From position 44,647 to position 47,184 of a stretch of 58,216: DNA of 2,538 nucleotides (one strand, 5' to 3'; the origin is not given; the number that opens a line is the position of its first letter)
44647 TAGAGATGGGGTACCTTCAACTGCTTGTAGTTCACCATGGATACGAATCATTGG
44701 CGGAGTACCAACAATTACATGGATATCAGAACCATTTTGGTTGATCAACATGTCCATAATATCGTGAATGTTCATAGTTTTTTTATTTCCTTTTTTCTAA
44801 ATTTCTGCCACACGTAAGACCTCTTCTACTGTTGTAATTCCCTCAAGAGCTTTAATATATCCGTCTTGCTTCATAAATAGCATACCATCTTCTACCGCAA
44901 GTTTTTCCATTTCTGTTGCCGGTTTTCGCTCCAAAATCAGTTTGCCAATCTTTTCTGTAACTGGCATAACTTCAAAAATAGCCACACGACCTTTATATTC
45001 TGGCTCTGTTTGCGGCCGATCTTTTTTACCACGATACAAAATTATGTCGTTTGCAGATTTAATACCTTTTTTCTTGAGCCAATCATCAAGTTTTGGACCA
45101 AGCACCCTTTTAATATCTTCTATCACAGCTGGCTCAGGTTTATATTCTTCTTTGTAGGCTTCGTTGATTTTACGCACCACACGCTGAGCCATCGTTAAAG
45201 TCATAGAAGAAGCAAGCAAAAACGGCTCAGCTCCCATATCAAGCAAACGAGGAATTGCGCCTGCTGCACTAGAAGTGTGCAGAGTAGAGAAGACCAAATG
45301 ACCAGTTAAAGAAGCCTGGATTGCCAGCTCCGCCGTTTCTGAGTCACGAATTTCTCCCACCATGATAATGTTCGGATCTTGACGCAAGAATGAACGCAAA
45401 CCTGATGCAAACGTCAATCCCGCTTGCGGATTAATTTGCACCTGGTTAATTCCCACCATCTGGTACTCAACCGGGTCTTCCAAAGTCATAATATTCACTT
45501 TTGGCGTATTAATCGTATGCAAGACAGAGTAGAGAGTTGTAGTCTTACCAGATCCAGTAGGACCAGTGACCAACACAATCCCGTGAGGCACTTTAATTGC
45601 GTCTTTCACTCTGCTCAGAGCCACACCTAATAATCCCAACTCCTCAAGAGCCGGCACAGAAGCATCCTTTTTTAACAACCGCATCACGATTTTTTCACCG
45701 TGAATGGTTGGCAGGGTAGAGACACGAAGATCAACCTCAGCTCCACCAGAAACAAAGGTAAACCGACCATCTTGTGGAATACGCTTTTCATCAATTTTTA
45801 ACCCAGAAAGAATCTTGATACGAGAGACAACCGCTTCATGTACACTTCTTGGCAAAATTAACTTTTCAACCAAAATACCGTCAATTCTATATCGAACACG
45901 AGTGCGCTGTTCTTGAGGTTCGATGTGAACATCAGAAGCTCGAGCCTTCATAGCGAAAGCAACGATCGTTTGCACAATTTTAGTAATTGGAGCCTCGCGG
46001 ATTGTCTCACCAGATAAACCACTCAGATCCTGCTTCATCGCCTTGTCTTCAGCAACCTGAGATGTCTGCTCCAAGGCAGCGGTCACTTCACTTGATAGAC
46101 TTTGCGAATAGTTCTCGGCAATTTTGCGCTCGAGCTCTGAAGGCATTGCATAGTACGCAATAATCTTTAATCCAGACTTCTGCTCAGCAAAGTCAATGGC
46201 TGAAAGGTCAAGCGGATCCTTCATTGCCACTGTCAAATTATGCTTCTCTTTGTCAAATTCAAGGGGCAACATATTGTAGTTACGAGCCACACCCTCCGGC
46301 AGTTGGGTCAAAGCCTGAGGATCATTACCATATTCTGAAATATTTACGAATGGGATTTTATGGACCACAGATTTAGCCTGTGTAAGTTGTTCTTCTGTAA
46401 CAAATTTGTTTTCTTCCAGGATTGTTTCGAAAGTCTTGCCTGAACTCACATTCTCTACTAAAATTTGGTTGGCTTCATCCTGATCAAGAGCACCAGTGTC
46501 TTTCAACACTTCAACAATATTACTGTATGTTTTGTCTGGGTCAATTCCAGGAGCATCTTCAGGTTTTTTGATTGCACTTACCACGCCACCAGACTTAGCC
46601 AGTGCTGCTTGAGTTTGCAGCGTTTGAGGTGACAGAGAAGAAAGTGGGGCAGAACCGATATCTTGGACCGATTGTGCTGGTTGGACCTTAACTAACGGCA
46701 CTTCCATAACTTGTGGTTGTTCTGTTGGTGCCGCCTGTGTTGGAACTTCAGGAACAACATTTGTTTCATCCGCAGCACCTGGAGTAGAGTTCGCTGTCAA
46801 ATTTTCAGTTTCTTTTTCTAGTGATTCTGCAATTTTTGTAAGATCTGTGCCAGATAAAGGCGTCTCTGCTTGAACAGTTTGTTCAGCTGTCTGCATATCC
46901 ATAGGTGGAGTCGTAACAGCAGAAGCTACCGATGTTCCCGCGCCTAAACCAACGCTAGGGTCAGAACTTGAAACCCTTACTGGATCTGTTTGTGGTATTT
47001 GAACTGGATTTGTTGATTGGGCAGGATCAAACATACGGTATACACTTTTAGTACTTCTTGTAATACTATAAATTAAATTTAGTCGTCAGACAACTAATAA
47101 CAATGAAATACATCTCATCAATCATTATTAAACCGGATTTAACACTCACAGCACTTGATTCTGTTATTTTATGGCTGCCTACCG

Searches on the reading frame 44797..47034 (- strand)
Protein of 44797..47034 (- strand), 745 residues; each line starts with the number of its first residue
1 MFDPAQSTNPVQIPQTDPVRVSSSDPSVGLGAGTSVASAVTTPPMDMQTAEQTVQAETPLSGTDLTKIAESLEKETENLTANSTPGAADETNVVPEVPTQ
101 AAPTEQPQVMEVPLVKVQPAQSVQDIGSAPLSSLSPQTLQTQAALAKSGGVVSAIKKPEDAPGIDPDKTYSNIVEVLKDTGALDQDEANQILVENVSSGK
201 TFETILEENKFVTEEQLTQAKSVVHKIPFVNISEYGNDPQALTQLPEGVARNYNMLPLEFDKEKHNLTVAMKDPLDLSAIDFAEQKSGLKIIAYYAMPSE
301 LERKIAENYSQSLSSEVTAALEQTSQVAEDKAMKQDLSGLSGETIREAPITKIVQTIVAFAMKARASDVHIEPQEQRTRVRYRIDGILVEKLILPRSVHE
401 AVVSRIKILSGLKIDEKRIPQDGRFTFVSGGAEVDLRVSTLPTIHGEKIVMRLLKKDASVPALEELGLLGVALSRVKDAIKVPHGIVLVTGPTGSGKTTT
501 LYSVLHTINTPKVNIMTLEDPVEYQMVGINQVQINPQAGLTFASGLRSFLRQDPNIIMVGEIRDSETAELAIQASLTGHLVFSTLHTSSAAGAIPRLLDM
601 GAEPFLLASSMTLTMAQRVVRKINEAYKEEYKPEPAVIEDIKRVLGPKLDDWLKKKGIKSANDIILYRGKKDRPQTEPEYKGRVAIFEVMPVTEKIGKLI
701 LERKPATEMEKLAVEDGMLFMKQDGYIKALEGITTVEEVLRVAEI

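Call 37: search_protein_families(library=pfam, proteins=[window:44797-47034:-], max_evalue=0.001)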
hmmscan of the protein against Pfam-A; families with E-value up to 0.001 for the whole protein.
window:44797-47034:- (745 aa): 4 families
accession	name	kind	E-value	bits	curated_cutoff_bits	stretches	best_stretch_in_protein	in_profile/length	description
PF00437.27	T2SSE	-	6.7e-121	403.9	24.9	1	347-741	5-370/370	Type II/IV secretion system protein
PF05157.20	MshEN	-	6.7e-15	55.3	23.1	1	226-313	2-88/90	MshEN domain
PF13191.12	AAA_16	-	0.00044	21.2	32.6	0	473-524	16-63/167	AAA ATPase domain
PF25199.1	nSTAND_NTPase5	-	0.00072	19.8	34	0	484-519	41-77/145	Novel STAND NTPase 5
